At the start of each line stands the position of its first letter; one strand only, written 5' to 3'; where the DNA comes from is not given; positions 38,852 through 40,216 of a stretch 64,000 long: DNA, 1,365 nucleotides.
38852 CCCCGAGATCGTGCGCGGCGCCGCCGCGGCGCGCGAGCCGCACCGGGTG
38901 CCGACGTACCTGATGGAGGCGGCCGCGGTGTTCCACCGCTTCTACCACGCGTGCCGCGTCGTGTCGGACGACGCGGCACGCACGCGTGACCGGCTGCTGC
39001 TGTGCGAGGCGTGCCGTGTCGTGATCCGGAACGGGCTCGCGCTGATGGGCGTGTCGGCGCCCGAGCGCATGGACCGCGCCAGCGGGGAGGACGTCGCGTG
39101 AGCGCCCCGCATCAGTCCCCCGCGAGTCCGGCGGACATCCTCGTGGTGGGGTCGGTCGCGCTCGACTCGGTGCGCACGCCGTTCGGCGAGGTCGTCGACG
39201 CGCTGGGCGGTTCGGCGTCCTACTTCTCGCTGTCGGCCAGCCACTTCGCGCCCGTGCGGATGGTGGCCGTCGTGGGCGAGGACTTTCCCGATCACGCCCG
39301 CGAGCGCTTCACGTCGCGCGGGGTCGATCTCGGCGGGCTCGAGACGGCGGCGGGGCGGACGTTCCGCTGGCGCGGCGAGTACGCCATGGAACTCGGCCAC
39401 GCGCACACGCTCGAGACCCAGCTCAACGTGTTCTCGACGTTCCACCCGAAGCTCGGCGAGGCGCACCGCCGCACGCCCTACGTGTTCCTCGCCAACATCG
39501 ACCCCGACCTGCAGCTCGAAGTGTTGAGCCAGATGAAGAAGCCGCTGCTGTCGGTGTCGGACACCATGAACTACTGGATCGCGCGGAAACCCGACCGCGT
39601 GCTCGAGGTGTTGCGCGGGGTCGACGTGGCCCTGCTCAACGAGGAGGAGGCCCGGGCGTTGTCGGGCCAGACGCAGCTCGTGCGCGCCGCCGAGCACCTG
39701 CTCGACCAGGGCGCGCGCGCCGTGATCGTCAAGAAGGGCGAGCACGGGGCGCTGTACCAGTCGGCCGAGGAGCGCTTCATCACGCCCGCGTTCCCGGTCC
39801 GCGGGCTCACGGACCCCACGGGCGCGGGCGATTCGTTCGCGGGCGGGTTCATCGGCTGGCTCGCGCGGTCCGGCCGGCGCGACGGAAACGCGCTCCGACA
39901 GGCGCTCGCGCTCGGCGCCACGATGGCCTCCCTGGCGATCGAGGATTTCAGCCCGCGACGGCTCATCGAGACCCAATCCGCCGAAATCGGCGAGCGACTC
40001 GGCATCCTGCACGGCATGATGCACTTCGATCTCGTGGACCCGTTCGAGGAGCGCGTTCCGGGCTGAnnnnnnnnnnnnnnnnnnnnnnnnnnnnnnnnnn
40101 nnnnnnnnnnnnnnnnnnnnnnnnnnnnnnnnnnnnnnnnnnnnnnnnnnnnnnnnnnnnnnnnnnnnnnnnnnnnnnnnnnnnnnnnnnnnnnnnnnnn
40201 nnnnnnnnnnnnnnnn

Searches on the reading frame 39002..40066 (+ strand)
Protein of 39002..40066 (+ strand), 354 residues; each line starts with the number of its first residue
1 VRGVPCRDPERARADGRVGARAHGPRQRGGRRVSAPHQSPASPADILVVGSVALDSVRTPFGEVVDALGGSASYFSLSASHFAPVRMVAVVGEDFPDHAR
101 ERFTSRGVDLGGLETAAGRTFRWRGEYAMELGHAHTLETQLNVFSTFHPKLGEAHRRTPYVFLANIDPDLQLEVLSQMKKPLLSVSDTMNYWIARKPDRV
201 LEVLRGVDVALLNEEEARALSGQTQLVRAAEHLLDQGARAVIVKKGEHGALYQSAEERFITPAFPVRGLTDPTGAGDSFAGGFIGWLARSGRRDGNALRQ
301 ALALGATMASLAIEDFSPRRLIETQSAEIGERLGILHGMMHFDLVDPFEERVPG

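Call 3: search_protein_families(library=pfam, proteins=[window:39002-40066:+], max_evalue=1)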
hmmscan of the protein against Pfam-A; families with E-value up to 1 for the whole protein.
window:39002-40066:+ (354 aa): 3 families
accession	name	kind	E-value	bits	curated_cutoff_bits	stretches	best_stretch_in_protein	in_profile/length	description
PF00294.29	PfkB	-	2.9e-28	99.5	25.8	1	68-321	35-298/302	pfkB family carbohydrate kinase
PF14377.11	UBM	-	0.007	16.2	23.3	1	162-178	13-29/35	Ubiquitin binding region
PF08543.17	Phos_pyr_kin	-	0.024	14.5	27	1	203-281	116-205/246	Phosphomethylpyrimidine kinase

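Call 4: search_protein_families(library=ncbifam, proteins=[window:39002-40066:+], max_evalue=1)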
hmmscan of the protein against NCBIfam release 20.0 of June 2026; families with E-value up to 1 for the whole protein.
window:39002-40066:+ (354 aa): 25 families
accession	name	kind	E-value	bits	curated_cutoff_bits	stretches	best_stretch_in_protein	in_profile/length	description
TIGR02152.1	D_ribokin_bact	equivalog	1.5e-18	67.2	299.65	1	201-315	170-283/298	ribokinase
TIGR04382.1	myo_inos_iolC_N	equivalog_domain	8.7e-17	61.3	300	1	201-314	183-291/309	5-dehydro-2-deoxygluconokinase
NF049991.1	TagKinase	equivalog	2.2e-14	53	420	1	198-307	186-294/321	tagatose kinase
TIGR03828.1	pfkB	equivalog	3.5e-14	52.6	292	1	218-321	193-294/305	1-phosphofructokinase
TIGR03168.1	1-PFK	subfamily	4.9e-14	52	216.4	1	218-315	193-288/305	hexose kinase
NF053626.1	RibKinHalex1628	equivalog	1e-13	51.5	330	1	200-315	170-275/293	ATP-dependent ribose-1-phosphate kinase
NF040938.1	KDG_KDGal_kin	equivalog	9e-12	44.7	400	1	198-304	174-279/305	bifunctional 2-dehydro-3-deoxygluconokinase/2-dehydro-3-deoxygalactonokinase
NF006957.1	PRK09434.1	equivalog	1.7e-09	37.6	450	1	200-312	173-286/302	fructokinase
NF041164.1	NucKinThplmales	equivalog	4.4e-09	35.9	450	1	174-315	141-274/295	nucleoside kinase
NF007321.0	PRK09813.1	equivalog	7.3e-09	35.5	247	1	225-315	173-257/261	fructoselysine 6-kinase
NF041332.1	KDG_KDGal_kin_Halo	equivalog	8.1e-09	35.3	440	1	200-311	183-290/320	bifunctional 2-dehydro-3-deoxygluconokinase/2-dehydro-3-deoxygalactonokinase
NF052444.1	DhDoxglucKinKdgK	equivalog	9.7e-09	35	400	1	201-313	183-290/303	2-dehydro-3-deoxygluconokinase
NF008353.0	PRK11142.1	equivalog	3.8e-08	33.2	341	1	202-312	174-283/307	ribokinase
NF041320.1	pfkB_Halo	equivalog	1.1e-07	31.5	400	1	219-310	189-278/302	1-phosphofructokinase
NF007068.0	PRK09513.1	equivalog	1.1e-07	31.4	432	1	217-309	196-286/312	1-phosphofructokinase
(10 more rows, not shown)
